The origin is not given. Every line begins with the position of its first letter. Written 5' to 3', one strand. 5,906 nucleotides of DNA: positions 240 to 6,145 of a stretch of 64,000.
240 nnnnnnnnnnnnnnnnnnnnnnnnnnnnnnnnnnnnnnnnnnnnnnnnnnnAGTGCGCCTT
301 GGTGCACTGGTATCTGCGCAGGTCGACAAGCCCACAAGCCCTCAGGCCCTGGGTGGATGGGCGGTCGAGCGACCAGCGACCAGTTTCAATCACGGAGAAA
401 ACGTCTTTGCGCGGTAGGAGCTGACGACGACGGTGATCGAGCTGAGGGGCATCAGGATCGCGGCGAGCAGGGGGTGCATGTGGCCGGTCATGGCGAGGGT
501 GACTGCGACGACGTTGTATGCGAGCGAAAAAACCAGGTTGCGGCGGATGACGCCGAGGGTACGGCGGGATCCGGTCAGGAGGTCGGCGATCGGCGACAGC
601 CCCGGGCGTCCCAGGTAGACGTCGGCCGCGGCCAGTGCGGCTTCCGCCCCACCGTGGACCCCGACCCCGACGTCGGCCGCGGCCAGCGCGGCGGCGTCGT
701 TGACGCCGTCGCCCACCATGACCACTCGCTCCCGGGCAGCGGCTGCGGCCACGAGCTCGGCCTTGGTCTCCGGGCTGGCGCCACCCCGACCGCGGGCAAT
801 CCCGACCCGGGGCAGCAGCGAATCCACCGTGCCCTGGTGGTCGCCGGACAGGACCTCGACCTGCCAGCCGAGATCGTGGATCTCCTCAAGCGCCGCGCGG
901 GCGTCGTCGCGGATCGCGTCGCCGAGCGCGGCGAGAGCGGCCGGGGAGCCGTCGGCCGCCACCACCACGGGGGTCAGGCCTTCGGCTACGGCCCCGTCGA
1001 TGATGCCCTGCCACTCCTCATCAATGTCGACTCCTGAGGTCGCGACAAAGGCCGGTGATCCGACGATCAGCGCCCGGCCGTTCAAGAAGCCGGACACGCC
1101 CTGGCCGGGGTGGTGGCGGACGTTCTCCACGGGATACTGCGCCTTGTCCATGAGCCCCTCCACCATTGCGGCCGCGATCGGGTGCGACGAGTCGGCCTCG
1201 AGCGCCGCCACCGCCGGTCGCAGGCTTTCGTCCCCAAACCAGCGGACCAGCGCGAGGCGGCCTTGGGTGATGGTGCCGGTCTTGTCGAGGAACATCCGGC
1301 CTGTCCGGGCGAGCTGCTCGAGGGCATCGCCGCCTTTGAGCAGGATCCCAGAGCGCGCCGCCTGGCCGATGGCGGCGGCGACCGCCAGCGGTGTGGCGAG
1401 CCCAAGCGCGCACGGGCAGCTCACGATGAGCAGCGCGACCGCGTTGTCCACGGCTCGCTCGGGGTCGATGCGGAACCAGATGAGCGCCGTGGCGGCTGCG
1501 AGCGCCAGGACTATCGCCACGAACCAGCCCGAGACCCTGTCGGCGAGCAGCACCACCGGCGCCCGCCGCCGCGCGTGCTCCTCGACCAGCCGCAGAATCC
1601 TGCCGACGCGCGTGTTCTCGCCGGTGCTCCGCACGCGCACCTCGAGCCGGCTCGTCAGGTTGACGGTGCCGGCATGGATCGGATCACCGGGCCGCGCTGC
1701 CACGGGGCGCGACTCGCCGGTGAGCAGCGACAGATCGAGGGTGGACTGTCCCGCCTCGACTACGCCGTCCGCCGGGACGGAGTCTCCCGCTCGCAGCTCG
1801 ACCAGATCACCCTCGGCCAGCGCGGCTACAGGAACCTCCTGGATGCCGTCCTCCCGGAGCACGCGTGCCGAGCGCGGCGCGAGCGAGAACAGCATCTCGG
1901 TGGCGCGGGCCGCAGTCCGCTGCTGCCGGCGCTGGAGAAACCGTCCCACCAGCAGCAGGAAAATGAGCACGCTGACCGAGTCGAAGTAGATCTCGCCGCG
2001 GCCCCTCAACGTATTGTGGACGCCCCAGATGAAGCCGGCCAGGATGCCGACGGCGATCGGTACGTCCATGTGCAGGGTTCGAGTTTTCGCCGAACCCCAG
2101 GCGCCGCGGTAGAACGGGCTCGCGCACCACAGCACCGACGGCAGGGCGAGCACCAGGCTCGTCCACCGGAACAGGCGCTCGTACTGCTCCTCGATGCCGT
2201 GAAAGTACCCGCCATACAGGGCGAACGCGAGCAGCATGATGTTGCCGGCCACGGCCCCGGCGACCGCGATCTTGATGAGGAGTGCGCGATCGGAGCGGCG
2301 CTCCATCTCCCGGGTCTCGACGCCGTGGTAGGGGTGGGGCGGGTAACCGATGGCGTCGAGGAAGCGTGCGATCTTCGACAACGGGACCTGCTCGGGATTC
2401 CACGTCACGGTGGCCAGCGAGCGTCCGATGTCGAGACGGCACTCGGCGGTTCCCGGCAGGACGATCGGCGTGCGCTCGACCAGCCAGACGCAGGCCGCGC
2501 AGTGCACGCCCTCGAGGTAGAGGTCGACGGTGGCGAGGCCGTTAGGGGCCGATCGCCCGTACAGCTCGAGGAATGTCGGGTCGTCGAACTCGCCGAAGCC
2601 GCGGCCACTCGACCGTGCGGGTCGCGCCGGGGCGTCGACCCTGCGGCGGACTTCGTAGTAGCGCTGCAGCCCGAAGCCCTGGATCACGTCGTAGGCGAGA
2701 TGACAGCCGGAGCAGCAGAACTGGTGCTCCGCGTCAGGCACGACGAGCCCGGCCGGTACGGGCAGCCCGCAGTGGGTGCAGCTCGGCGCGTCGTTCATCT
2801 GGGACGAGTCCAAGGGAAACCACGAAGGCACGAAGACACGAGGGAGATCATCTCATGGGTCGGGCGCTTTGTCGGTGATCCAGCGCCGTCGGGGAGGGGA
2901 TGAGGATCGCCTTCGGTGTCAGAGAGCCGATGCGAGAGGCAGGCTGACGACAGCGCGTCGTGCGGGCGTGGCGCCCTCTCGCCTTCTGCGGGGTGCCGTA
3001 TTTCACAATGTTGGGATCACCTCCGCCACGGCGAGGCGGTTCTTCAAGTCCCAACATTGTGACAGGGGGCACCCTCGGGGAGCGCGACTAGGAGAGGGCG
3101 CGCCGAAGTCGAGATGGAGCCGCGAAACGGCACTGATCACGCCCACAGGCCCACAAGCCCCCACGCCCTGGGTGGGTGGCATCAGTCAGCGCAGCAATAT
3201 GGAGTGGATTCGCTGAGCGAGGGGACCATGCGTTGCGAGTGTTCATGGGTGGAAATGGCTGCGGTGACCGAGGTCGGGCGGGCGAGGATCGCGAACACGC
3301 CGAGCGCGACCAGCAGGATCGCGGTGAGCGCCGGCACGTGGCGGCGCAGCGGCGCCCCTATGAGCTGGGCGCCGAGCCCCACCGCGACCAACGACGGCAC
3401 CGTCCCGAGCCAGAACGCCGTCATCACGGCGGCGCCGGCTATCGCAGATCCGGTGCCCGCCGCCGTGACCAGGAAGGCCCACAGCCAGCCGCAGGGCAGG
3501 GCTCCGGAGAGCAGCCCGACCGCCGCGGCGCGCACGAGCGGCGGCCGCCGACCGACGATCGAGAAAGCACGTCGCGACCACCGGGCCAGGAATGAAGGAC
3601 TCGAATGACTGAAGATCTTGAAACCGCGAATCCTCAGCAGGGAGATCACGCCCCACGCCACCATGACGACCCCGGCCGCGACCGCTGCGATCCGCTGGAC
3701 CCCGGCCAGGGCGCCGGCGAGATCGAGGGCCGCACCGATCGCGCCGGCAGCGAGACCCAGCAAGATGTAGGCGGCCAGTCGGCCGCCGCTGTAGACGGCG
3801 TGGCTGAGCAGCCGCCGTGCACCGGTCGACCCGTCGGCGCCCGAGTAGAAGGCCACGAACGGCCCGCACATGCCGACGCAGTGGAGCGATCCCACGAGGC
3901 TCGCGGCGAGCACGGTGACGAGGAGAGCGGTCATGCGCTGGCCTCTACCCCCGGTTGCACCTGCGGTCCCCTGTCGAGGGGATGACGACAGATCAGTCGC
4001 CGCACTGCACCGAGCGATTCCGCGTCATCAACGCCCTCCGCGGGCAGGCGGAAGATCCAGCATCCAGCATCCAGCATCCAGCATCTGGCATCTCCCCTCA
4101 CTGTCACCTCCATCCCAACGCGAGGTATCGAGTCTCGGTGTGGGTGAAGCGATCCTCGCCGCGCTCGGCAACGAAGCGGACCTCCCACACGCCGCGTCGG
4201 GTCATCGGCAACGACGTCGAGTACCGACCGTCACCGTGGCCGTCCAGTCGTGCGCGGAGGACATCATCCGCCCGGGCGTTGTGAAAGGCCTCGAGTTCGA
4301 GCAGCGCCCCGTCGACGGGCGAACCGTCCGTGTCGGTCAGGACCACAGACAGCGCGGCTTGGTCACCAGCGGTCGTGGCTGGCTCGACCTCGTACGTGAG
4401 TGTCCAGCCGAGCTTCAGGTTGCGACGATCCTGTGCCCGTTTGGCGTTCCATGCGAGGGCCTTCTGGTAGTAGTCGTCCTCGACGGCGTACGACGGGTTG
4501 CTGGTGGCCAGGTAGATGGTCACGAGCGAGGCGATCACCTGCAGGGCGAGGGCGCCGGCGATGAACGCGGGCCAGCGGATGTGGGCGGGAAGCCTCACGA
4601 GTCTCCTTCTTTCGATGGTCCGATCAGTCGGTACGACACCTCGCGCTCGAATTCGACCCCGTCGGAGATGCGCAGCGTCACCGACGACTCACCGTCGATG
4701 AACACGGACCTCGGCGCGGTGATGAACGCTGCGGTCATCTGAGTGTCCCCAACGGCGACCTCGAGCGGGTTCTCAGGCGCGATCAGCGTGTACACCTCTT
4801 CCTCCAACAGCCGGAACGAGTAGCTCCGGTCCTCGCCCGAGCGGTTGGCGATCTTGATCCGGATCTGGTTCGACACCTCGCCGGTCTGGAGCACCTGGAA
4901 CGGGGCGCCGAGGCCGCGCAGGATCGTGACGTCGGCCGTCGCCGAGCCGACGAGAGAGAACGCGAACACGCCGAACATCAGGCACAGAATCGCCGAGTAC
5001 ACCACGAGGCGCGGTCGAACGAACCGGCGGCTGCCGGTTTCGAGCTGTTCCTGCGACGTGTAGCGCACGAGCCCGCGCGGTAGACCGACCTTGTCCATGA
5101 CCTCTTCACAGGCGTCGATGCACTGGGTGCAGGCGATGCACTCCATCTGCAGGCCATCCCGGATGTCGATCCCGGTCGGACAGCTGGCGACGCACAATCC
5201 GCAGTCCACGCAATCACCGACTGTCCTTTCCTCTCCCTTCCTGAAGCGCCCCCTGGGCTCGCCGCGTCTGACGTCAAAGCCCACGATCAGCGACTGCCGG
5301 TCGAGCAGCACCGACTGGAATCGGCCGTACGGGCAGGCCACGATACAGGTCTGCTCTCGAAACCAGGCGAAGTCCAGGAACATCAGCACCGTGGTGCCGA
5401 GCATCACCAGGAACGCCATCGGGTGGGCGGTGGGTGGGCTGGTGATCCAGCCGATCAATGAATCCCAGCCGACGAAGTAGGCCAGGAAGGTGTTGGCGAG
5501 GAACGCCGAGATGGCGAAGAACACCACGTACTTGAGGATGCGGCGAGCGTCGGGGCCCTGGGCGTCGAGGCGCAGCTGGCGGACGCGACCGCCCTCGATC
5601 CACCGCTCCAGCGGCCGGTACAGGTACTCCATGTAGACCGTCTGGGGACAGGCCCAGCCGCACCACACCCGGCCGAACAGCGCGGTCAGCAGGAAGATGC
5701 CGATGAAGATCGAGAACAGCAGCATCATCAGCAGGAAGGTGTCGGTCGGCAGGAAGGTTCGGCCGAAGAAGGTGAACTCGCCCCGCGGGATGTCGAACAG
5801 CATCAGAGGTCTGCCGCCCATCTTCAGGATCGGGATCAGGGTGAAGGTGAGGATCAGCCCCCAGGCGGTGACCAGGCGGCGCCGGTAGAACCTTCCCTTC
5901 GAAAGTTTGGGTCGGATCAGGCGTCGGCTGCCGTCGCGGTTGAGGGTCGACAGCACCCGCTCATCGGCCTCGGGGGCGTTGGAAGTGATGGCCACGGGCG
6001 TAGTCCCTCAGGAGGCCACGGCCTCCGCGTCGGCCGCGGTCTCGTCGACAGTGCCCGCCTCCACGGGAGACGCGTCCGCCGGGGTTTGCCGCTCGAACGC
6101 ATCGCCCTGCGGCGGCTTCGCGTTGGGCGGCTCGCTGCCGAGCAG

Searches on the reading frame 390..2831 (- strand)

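Call 24: search_protein_families(library=pfam, proteins=[window:390-2831:-], max_evalue=0.001)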
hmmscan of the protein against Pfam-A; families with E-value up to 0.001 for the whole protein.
window:390-2831:- (813 aa): 4 families
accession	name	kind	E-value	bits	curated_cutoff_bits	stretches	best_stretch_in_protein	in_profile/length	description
PF00122.25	E1-E2_ATPase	-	2.4e-55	187.3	28.1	1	316-493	1-180/181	E1-E2 ATPase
PF00702.32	Hydrolase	-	2.7e-25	90.3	26.4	1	514-720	5-191/191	haloacid dehalogenase-like hydrolase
PF12156.14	ATPase-cat_bd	-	4.1e-12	47.1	27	1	17-91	1-81/86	Putative metal-binding domain of cation transport ATPase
PF00403.32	HMA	-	4.2e-07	30.7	24.8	1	105-163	3-61/62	Heavy-metal-associated domain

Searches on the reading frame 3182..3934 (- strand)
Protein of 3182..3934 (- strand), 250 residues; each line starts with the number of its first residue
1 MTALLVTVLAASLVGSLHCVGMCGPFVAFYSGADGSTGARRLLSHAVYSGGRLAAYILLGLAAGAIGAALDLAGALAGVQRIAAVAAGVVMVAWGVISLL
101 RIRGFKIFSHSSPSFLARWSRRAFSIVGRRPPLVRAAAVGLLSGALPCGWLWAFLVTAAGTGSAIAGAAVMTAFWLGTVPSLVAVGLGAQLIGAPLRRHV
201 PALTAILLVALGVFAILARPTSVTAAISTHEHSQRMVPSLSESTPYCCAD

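Call 24: search_protein_families(library=pfam, proteins=[window:3182-3934:-], max_evalue=0.001)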
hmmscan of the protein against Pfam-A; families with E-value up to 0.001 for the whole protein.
window:3182-3934:- (250 aa): 1 family
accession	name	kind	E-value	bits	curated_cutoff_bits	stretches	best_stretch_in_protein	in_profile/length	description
PF13386.12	DsbD_2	-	9.4e-44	150.1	24.9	1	8-213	2-198/199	Cytochrome C biogenesis protein transmembrane region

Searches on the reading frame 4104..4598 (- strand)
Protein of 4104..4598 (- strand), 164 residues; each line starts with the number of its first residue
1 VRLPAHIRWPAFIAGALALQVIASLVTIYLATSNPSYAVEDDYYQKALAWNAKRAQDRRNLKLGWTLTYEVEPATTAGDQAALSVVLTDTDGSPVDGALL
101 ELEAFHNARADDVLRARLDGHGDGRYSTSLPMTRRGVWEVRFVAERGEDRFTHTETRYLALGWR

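Call 24: search_protein_families(library=pfam, proteins=[window:4104-4598:-], max_evalue=0.001)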
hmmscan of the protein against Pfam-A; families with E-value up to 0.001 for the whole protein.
window:4104-4598:- (164 aa): 2 families
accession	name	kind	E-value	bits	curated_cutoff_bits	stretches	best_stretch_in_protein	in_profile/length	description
PF05751.16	FixH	-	5.3e-26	91.9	23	1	9-155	4-147/150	FixH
PF13115.11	YtkA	-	0.00089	20.3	25.9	0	68-141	10-83/85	YtkA-like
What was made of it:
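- On CcoG/FixG cupric reductase: The genuine CcoG with both domains is at 4595-5995, next to FixH and CcoI (call 24).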

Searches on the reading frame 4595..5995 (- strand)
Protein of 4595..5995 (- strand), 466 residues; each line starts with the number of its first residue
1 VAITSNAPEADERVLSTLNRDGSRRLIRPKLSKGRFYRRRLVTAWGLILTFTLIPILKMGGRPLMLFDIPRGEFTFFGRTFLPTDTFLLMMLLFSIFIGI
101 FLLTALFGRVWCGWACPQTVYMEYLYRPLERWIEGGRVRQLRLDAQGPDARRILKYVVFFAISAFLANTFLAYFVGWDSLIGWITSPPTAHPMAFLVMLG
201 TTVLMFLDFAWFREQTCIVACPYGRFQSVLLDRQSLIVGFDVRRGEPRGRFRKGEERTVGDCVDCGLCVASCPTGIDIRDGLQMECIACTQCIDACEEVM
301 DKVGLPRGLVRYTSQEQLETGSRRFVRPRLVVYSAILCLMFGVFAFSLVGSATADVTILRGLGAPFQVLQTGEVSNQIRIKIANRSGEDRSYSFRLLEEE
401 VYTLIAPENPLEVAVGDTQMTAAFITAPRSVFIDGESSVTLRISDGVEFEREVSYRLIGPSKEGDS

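Call 24: search_protein_families(library=pfam, proteins=[window:4595-5995:-], max_evalue=0.001)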
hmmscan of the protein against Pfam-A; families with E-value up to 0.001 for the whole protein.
window:4595-5995:- (466 aa): 10 families
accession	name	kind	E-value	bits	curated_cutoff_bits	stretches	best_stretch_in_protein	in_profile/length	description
PF13746.11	Fer4_18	-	1.9e-39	134.8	27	1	212-315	1-114/114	4Fe-4S dicluster domain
PF11614.14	FixG_C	-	1.7e-12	48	25.6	1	344-459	1-118/119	IG-like fold at C-terminal of FixG, putative oxidoreductase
PF12801.12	Fer4_5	-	2.3e-12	47.1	22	1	91-132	3-44/48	4Fe-4S binding domain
PF13187.11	Fer4_9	-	1.8e-08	34.7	27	1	216-275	7-50/52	4Fe-4S dicluster domain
PF13534.11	Fer4_17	-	5.4e-07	30.5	22.2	1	216-277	7-61/61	4Fe-4S dicluster domain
PF12838.12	Fer4_7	-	7.5e-07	30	27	1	216-276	7-52/52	4Fe-4S dicluster domain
PF13237.11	Fer4_10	-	8e-06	26.1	25.5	1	216-273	14-53/53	4Fe-4S dicluster domain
PF12800.12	Fer4_4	-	1.5e-05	25.4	24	0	261-275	3-17/17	4Fe-4S binding domain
PF13183.11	Fer4_8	-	0.00012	23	27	0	216-276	10-68/68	4Fe-4S dicluster domain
PF14697.11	Fer4_21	-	0.0004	20.9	35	0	284-298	6-20/59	4Fe-4S dicluster domain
